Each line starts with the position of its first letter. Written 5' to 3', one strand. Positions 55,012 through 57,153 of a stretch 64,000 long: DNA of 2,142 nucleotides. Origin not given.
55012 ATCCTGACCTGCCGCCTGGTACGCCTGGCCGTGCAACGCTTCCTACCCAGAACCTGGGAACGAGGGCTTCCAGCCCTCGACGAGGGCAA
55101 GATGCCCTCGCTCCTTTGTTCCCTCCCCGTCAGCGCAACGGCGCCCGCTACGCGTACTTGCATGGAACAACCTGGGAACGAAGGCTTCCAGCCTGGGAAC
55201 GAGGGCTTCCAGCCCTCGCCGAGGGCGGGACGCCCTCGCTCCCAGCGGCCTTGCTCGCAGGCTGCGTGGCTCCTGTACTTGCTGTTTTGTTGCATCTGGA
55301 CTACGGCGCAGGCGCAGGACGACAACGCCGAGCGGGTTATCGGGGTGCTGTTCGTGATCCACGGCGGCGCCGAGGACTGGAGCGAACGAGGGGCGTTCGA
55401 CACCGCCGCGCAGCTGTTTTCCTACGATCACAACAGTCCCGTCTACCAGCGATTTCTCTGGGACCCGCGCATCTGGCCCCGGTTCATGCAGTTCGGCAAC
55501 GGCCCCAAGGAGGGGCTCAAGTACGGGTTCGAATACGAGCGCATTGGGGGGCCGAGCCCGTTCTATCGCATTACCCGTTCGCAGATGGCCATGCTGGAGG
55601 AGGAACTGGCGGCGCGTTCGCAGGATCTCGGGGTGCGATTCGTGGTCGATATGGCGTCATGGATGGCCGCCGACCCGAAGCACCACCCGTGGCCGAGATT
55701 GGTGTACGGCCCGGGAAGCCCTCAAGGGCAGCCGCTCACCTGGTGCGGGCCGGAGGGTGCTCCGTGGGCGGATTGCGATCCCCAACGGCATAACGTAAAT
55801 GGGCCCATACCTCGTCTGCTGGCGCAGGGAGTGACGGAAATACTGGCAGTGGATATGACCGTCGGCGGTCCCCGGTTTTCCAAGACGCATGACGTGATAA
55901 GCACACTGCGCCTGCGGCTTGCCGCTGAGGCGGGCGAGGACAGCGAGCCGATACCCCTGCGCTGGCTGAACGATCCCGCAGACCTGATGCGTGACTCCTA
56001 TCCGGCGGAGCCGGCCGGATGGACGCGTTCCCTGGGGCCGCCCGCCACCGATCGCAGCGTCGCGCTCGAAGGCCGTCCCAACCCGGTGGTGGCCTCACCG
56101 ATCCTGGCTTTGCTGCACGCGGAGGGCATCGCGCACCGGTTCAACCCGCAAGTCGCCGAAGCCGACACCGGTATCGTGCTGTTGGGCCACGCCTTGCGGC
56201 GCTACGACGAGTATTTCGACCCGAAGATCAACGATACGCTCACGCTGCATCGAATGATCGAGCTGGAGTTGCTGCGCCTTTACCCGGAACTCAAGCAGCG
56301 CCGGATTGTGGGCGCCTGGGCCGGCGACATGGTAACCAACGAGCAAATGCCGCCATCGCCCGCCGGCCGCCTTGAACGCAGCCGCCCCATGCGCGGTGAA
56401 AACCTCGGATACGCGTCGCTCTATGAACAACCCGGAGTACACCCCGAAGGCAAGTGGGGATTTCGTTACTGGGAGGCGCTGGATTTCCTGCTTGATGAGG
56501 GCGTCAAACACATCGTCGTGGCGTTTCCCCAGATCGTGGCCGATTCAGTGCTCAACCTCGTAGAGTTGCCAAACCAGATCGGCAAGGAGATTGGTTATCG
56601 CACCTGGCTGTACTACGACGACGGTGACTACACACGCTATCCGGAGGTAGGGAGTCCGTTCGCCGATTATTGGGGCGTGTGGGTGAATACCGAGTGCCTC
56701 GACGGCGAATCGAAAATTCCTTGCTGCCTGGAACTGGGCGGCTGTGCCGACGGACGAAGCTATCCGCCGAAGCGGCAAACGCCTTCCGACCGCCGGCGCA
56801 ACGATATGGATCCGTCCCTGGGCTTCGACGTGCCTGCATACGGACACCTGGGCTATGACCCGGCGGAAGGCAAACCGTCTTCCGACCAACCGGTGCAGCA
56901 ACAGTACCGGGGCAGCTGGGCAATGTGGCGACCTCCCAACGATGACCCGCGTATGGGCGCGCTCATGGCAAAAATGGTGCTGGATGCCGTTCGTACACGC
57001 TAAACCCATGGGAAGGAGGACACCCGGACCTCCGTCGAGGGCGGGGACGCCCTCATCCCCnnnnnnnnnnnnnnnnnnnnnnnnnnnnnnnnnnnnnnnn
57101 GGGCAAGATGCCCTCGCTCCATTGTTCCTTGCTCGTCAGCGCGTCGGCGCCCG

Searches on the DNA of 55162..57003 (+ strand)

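Call 89: search_rna_families(sources=[L024, L021, L030, L036, L043, L064, L074, L079, L035], threshold=gathering)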
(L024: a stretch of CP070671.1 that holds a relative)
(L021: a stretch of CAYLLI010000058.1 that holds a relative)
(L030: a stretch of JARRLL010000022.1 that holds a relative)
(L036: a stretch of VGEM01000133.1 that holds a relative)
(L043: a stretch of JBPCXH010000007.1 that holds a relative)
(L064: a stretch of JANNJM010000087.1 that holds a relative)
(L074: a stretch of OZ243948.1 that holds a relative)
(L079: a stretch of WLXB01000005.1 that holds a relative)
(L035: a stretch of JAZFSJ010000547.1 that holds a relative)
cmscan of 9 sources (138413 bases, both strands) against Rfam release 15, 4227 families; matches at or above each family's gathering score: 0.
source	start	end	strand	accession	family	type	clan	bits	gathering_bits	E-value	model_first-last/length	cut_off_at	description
